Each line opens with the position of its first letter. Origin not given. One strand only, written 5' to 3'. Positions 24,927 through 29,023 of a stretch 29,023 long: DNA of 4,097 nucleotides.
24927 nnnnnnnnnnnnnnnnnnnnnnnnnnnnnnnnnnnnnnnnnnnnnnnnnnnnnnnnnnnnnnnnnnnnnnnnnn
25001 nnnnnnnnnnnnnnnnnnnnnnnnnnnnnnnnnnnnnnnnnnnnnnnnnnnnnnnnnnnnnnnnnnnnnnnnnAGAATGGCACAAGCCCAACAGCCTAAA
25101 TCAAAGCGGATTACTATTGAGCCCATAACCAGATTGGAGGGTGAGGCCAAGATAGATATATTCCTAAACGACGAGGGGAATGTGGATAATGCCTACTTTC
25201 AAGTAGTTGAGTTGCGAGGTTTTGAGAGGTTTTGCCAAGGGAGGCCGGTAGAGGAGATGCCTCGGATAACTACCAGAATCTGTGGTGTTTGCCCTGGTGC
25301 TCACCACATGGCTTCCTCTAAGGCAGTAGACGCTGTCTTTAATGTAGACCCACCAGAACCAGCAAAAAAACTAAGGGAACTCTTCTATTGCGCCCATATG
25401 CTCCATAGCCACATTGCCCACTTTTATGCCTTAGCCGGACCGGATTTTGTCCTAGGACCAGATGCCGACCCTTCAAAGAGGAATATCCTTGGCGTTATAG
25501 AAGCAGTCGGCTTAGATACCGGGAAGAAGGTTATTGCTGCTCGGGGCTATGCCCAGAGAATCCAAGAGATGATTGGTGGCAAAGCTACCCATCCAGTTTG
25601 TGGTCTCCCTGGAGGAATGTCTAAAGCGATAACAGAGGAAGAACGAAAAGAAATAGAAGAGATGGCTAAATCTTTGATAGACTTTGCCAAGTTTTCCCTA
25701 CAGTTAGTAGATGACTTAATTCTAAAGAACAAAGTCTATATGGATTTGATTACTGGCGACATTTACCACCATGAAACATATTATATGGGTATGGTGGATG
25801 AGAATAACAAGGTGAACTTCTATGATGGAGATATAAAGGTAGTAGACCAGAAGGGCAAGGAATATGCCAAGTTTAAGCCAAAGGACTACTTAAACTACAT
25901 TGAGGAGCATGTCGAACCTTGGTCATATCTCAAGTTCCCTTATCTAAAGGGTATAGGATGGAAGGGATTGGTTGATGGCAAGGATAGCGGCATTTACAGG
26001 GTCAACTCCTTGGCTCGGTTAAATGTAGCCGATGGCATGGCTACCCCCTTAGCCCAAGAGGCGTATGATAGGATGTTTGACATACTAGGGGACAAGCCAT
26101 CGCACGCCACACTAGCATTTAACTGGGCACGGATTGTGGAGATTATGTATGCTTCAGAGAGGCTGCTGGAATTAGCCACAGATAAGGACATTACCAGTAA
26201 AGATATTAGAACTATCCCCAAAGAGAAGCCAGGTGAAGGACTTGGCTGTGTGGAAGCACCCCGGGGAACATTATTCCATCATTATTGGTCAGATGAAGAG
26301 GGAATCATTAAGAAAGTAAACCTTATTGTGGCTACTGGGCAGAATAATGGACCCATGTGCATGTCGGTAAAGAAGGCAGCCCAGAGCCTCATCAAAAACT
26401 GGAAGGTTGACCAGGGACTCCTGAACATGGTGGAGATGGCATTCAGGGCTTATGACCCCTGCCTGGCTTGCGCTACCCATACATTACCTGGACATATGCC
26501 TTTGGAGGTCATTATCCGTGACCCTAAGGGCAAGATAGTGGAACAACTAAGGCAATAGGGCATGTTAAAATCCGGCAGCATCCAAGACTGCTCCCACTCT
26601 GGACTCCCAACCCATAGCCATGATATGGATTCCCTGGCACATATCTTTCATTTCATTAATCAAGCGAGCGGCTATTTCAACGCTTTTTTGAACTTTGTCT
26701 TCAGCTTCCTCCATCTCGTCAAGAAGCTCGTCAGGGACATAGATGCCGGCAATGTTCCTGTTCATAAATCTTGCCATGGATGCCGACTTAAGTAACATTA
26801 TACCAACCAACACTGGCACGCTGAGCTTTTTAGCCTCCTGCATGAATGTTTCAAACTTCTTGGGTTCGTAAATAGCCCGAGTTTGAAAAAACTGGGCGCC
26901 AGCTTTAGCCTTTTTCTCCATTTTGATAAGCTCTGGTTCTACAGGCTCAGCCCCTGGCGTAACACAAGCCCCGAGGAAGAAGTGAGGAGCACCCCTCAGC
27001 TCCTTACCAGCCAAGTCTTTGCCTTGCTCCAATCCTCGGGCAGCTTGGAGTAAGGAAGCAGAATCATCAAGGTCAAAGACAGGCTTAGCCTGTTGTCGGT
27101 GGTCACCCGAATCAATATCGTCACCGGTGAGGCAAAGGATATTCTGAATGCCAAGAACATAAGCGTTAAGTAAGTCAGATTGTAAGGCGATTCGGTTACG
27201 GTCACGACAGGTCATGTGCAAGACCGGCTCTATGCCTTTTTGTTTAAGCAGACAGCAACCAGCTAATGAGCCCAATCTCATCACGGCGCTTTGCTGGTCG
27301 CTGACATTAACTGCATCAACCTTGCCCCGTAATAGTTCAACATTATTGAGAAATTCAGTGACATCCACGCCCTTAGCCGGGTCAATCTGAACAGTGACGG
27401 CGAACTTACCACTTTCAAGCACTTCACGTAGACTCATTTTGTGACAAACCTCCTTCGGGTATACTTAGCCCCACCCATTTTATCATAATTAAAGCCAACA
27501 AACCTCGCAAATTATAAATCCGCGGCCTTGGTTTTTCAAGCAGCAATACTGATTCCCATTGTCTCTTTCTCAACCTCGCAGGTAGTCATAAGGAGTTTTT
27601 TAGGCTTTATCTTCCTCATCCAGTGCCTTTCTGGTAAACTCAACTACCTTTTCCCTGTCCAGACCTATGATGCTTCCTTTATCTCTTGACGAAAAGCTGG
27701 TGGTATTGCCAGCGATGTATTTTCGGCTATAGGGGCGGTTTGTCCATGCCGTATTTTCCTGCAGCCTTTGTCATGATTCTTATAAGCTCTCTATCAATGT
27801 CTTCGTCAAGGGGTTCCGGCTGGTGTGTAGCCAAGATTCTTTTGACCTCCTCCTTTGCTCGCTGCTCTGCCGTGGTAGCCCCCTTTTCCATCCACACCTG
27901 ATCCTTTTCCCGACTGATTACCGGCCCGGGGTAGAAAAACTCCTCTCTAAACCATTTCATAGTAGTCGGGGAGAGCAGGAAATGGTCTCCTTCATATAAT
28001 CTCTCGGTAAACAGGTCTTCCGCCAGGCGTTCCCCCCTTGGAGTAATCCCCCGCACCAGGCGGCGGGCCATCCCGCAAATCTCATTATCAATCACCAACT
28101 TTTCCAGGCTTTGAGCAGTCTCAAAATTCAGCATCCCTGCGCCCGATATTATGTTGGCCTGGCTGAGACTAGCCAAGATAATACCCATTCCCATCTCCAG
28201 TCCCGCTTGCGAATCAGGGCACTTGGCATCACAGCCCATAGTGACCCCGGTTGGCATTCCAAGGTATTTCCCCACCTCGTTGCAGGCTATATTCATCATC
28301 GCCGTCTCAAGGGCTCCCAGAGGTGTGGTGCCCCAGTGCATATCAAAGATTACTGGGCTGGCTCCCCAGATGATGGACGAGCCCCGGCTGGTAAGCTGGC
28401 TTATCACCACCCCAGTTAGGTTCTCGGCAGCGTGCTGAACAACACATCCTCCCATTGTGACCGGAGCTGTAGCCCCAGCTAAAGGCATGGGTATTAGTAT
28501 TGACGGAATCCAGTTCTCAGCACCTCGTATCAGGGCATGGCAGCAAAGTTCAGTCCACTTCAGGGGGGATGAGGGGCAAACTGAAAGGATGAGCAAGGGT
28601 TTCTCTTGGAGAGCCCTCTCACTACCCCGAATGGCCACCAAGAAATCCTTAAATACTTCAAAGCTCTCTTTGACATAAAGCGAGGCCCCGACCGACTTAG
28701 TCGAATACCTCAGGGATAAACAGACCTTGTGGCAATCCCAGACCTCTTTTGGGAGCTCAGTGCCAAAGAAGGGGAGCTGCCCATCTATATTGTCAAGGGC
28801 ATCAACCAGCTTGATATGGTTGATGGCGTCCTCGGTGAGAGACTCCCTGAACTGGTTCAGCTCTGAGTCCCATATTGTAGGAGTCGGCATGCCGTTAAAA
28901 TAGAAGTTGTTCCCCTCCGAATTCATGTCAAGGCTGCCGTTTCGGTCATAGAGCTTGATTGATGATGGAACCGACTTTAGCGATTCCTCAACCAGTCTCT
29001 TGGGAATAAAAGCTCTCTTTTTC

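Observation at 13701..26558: HdrB-less MetVF-Hdr-[NiFe]-hydrogenase operon: candidate H2/NADPH-coupled electron-bifurcating methylene-THF reductase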

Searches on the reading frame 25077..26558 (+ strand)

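Call 3: search_protein_families(library=pfam, proteins=[window:25077-26558:+], max_evalue=0.001)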
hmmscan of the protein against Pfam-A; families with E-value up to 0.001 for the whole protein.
window:25077-26558:+ (493 aa): 1 family
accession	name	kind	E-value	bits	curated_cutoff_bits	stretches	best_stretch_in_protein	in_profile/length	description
PF00374.24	NiFeSe_Hases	-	4.4e-40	138.5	25.8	2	47-125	1-79/508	Nickel-dependent hydrogenase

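Call 4: search_protein_families(library=ncbifam, proteins=[window:25077-26558:+], max_evalue=0.001)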
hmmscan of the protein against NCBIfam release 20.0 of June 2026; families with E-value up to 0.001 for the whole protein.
window:25077-26558:+ (493 aa): 10 families
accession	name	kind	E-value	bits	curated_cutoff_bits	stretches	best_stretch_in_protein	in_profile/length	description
NF041785.2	VhuA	equivalog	2.1e-130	435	800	1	11-440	3-418/418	F420-non-reducing hydrogenase Vhu subunit A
NF040828.1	sulfhyd_ShyA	equivalog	1.6e-53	182.1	700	1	12-469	3-412/415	NAD(P)-dependent hydrogenase/sulfhydrogenase 2 subunit alpha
TIGR03295.1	frhA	equivalog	1.1e-51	176.1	392.5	1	9-470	2-397/412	coenzyme F420 hydrogenase subunit alpha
NF033181.1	NiFeSe_hydrog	equivalog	9.9e-50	169.9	600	2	10-131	2-122/507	nickel-dependent hydrogenase large subunit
NF045518.1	H2_NiFeSe_large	exception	1.3e-47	162.7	780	1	11-470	3-482/485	NiFeSe hydrogenase large subunit HysA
NF040832.1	sulfhyd_HydA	equivalog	6.9e-37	127.5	880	1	12-469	5-423/426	NADPH-dependent hydrogenase/sulfhydrogenase 1 subunit alpha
NF007778.0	PRK10467.1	equivalog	8e-32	110.2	969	2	9-134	2-129/567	hydrogenase 2 large subunit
NF007550.0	PRK10170.1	equivalog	3.2e-26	91.9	1101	2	9-126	16-133/597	Ni/Fe-hydrogenase large subunit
NF041786.2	VhuU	equivalog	6.5e-10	38.7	70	1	444-470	3-29/45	F420-non-reducing hydrogenase selenoprotein subunit VhuU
NF004739.1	PRK06075.1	equivalog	1.8e-06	27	360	0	47-117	39-109/384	NADH-quinone oxidoreductase subunit D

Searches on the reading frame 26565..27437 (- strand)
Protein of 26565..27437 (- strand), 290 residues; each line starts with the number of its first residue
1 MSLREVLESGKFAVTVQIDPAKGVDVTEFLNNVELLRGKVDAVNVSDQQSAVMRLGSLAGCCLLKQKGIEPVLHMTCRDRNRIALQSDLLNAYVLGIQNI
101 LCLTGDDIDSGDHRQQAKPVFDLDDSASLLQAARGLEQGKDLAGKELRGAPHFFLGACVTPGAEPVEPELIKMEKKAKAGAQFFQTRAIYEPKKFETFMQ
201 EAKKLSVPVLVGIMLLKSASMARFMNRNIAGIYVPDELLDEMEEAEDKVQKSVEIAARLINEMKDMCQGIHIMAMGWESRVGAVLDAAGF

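Call 6: search_protein_families(library=pfam, proteins=[window:26565-27437:-], max_evalue=0.00001)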
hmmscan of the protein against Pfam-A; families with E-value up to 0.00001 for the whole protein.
window:26565-27437:- (290 aa): 1 family
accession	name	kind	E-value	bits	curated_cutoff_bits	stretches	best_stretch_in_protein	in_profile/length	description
PF02219.23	MTHFR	-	1.6e-35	123.3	24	1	3-288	2-286/287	Methylenetetrahydrofolate reductase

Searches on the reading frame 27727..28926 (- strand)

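Call 6: search_protein_families(library=pfam, proteins=[window:27727-28926:-], max_evalue=0.00001)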
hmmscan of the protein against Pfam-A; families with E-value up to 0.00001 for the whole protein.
window:27727-28926:- (399 aa): 1 family
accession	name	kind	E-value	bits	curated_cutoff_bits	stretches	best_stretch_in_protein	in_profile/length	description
PF06253.16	MTTB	-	4e-63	213.6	25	1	6-383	112-490/500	Trimethylamine methyltransferase (MTTB)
